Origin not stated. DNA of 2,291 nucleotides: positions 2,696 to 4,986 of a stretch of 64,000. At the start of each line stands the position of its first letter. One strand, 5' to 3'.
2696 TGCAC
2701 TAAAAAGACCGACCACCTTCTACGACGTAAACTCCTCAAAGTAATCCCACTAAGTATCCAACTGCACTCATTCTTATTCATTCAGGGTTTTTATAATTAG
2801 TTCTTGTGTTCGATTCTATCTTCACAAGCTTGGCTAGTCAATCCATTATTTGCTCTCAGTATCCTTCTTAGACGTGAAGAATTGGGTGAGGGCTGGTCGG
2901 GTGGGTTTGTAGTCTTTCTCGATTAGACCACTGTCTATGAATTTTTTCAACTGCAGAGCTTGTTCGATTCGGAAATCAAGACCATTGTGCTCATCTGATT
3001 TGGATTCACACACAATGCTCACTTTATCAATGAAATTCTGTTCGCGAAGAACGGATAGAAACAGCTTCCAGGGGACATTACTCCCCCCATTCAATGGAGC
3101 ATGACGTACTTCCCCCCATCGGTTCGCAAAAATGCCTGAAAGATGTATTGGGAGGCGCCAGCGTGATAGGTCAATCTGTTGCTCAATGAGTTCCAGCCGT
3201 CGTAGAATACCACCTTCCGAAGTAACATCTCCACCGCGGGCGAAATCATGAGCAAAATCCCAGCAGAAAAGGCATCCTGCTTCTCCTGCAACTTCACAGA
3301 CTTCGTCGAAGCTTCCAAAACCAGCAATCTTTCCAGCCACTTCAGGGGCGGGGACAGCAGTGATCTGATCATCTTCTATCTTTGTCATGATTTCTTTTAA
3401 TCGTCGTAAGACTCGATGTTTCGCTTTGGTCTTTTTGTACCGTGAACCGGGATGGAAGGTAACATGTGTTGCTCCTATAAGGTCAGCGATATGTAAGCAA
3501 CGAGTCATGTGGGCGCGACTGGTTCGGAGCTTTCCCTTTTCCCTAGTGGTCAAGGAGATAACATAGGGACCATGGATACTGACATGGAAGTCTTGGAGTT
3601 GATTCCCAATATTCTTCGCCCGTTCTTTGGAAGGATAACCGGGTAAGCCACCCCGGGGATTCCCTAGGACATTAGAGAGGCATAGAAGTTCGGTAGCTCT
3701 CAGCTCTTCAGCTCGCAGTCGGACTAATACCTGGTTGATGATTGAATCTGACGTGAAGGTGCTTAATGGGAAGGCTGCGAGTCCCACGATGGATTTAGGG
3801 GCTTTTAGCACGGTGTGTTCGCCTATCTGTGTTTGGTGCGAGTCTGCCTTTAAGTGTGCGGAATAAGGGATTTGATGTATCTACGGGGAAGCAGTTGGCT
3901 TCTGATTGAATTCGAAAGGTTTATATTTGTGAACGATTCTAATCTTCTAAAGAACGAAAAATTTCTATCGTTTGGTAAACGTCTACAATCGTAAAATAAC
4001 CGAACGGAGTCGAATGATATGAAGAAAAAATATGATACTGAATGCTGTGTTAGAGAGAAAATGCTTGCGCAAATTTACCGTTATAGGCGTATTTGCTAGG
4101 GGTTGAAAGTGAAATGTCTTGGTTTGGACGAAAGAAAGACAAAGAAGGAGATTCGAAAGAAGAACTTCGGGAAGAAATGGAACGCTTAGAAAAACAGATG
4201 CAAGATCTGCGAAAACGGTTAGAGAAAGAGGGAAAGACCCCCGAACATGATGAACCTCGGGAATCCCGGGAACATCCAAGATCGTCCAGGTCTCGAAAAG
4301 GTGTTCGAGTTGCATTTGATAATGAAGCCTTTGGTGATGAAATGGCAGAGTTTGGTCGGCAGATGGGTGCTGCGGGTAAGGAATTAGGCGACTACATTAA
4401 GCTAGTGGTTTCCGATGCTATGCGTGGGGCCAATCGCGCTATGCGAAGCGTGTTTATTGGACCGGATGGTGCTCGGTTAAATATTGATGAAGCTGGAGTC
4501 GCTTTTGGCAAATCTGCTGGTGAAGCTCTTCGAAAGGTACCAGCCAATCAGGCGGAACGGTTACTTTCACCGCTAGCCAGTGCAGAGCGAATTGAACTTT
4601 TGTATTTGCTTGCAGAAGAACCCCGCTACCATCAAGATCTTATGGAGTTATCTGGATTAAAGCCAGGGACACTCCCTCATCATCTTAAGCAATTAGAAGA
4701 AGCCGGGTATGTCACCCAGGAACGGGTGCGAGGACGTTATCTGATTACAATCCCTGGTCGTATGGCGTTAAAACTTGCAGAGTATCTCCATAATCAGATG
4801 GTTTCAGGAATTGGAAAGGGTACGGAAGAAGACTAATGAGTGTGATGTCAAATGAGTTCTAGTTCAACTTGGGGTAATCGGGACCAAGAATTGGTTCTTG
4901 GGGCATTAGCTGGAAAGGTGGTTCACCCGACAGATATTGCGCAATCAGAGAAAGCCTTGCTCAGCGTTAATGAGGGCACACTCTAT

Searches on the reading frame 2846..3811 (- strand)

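Call 70: search_protein_families(library=pfam, proteins=[window:2846-3811:-], max_evalue=0.0001)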
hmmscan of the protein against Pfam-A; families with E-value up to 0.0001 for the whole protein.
window:2846-3811:- (321 aa): 1 family
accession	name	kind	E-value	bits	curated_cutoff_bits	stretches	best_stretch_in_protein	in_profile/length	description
PF01261.30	AP_endonuc_2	-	1.5e-21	77.7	31.1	1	60-277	25-234/249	Xylose isomerase-like TIM barrel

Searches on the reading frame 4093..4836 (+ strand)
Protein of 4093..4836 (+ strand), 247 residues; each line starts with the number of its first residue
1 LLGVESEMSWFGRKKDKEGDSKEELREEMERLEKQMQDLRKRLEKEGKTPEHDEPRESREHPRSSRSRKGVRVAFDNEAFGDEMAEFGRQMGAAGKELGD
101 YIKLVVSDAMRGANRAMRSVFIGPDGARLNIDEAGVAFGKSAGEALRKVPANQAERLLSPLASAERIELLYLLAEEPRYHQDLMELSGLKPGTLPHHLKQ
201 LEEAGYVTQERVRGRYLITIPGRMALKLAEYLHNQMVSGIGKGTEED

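Call 70: search_protein_families(library=pfam, proteins=[window:4093-4836:+], max_evalue=0.0001)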
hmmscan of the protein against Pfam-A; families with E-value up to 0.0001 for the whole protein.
window:4093-4836:+ (247 aa): 2 families
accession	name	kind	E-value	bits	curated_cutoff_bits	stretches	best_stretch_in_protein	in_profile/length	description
PF01022.26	HTH_5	-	2e-11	44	22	1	166-208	4-46/47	Bacterial regulatory protein, arsR family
PF25213.1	HVO_A0261_N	-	5.4e-07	29.8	35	1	161-234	8-79/86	HVO_A0261 N-terminal domain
